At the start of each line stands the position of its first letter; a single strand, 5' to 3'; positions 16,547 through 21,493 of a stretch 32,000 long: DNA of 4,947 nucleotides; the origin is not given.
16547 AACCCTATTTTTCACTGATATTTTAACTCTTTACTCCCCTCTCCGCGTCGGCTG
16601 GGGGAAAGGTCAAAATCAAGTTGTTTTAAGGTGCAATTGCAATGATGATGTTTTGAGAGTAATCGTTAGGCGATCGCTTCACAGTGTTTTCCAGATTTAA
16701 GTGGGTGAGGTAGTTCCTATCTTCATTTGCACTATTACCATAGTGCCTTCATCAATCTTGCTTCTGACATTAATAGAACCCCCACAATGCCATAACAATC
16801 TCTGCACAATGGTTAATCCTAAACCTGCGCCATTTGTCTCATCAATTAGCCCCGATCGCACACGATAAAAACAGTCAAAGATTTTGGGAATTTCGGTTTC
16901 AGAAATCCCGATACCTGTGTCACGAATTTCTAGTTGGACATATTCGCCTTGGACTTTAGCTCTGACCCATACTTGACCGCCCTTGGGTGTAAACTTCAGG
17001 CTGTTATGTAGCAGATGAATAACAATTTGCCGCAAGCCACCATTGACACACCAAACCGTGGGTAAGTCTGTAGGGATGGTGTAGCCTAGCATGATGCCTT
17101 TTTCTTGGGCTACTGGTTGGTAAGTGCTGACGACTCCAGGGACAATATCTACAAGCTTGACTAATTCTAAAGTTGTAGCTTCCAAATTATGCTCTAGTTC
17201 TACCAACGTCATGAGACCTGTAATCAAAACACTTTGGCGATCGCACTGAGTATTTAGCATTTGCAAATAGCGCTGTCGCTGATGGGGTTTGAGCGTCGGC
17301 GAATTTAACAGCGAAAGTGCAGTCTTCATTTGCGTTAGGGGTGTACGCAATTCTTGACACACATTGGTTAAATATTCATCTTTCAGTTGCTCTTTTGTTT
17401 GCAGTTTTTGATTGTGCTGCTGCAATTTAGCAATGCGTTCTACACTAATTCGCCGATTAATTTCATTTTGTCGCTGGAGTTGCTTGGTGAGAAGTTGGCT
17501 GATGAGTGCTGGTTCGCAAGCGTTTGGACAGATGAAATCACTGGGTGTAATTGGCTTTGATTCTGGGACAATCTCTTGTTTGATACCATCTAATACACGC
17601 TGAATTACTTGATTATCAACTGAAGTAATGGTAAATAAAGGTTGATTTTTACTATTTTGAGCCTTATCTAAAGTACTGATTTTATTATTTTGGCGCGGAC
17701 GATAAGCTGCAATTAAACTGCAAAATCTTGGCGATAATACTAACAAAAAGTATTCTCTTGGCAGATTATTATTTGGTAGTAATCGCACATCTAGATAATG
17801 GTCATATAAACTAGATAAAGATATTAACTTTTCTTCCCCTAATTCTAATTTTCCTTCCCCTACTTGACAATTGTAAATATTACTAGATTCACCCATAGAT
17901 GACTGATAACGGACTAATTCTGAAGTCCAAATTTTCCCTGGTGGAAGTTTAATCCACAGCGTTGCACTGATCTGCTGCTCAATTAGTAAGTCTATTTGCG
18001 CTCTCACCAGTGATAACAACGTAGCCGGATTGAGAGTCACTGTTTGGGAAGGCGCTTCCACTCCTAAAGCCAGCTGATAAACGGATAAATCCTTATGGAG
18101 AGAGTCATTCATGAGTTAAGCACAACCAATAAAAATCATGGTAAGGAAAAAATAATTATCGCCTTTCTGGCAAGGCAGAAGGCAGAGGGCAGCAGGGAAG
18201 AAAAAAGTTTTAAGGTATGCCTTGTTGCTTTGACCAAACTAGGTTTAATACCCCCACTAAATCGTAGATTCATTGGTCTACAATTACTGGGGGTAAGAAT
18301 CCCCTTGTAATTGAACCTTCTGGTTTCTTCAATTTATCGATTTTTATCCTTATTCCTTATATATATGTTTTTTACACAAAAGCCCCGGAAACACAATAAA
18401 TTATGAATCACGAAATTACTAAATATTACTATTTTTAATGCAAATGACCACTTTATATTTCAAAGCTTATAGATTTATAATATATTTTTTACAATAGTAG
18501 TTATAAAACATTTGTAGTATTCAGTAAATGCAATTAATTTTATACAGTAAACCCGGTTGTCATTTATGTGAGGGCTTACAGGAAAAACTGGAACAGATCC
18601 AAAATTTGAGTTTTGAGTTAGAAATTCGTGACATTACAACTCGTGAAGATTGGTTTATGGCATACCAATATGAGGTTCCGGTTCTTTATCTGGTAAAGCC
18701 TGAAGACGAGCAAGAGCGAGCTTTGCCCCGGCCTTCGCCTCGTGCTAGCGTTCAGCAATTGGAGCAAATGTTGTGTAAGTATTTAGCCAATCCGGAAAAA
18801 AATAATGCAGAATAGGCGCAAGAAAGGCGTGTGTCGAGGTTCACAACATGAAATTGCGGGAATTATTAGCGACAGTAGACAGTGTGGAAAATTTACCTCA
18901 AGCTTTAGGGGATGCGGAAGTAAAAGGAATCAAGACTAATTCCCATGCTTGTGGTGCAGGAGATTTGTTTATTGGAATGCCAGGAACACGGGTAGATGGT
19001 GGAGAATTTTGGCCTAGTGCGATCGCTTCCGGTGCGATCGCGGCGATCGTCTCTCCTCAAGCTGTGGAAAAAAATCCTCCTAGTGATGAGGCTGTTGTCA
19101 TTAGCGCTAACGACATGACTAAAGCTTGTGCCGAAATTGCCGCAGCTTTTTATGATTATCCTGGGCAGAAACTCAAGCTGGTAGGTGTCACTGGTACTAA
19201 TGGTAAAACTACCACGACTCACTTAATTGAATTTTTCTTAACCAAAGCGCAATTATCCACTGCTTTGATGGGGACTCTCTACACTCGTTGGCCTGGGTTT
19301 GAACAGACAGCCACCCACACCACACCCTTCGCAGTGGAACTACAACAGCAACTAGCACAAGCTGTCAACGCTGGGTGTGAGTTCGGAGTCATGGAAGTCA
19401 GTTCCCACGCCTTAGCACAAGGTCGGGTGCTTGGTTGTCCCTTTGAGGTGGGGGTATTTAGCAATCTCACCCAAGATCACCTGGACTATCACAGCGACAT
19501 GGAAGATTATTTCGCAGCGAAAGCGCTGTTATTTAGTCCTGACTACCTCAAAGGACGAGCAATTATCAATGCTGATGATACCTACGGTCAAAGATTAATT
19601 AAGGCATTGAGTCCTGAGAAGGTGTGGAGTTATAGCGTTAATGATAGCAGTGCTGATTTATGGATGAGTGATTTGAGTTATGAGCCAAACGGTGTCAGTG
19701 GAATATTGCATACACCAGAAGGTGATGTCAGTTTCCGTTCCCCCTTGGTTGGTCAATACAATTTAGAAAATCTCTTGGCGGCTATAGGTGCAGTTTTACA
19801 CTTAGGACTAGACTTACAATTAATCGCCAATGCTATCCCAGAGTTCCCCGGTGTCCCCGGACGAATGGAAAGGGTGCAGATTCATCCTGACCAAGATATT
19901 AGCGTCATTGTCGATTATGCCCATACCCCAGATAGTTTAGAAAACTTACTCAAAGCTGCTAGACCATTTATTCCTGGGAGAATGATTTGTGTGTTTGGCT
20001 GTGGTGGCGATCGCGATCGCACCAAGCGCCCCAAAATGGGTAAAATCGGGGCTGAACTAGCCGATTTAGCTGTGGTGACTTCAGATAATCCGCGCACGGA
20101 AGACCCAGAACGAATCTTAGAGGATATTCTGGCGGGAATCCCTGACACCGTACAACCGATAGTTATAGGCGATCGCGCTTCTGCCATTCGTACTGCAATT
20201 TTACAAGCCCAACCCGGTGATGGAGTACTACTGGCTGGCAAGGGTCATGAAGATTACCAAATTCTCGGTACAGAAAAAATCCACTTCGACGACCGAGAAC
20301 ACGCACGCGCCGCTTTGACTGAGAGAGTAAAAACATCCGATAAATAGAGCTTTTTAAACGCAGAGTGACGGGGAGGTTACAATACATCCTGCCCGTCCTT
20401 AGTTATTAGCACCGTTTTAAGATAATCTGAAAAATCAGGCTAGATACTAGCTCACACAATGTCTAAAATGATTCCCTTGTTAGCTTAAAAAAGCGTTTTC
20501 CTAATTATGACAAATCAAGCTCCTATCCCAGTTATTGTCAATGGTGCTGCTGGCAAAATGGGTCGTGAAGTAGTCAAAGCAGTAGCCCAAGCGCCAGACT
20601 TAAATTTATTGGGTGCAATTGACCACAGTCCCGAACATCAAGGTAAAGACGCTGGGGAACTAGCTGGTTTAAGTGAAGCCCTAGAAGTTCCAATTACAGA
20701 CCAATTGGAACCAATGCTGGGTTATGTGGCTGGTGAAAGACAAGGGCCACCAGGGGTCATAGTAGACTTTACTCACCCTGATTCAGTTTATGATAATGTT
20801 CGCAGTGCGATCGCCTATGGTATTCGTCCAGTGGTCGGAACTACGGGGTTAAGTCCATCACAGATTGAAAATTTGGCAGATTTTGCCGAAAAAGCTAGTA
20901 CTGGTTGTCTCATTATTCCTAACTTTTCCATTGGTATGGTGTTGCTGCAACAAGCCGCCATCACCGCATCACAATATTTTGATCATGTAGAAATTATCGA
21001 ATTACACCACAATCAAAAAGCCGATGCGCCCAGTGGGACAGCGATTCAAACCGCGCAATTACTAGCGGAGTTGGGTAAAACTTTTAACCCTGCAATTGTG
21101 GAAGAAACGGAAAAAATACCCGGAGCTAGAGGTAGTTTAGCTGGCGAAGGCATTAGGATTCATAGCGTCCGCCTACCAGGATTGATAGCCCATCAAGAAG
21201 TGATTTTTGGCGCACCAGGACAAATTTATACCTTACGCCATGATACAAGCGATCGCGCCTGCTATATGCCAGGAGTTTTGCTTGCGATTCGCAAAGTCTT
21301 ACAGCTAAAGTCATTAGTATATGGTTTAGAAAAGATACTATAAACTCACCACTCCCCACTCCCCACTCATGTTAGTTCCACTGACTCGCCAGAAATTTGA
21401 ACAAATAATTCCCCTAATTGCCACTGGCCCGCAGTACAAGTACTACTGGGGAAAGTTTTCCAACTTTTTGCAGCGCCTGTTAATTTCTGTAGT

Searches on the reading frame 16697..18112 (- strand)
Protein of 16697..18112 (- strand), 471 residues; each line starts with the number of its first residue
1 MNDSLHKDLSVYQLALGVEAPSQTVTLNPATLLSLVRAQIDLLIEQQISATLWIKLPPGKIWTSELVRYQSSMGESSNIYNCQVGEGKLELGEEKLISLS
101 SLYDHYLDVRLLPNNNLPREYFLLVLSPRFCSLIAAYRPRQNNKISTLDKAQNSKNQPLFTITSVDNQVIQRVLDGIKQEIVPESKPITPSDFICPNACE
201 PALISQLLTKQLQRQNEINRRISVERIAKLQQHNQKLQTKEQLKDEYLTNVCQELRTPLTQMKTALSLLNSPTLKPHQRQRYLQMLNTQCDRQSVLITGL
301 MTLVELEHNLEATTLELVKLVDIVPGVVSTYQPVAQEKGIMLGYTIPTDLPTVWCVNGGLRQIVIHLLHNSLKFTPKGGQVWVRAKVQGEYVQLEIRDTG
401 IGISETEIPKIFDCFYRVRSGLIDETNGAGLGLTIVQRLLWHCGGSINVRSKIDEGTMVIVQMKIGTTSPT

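Call 43: search_protein_families(library=pfam, proteins=[window:16697-18112:-], max_evalue=0.00001)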
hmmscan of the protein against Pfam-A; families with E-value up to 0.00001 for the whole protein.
window:16697-18112:- (471 aa): 3 families
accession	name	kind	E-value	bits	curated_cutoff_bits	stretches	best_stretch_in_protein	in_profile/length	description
PF10069.14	DICT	-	1.7e-34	119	23.8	1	8-138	1-128/129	Sensory domain in DIguanylate Cyclases and Two-component system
PF02518.31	HATPase_c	-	7.9e-25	87.9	26.4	1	359-464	5-108/111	Histidine kinase-, DNA gyrase B-, and HSP90-like ATPase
PF00512.31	HisKA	-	2.1e-09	37.8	26.9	1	244-308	2-65/66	His Kinase A (phospho-acceptor) domain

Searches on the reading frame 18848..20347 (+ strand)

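Call 43: search_protein_families(library=pfam, proteins=[window:18848-20347:+], max_evalue=0.00001)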
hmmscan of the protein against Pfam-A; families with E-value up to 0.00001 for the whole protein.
window:18848-20347:+ (499 aa): 3 families
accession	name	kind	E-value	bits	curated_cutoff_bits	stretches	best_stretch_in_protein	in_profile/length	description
PF08245.18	Mur_ligase_M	-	3.5e-59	200.6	24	1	114-316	1-200/200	Mur ligase middle domain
PF02875.26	Mur_ligase_C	-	2.5e-37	129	28.4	1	338-466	1-127/127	Mur ligase, glutamate ligase domain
PF01225.30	Mur_ligase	-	1.9e-12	47.8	21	1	24-102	1-95/95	Mur ligase family, catalytic domain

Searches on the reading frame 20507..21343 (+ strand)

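Call 43: search_protein_families(library=pfam, proteins=[window:20507-21343:+], max_evalue=0.00001)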
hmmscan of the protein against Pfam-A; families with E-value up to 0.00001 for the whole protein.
window:20507-21343:+ (278 aa): 2 families
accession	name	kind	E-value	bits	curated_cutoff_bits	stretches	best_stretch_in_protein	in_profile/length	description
PF01113.26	DapB_N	-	9.6e-35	119.8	25.6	1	7-140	1-124/124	Dihydrodipicolinate reductase, N-terminus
PF05173.19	DapB_C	-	5.1e-34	117.4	27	1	143-278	1-121/121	Dihydrodipicolinate reductase, C-terminus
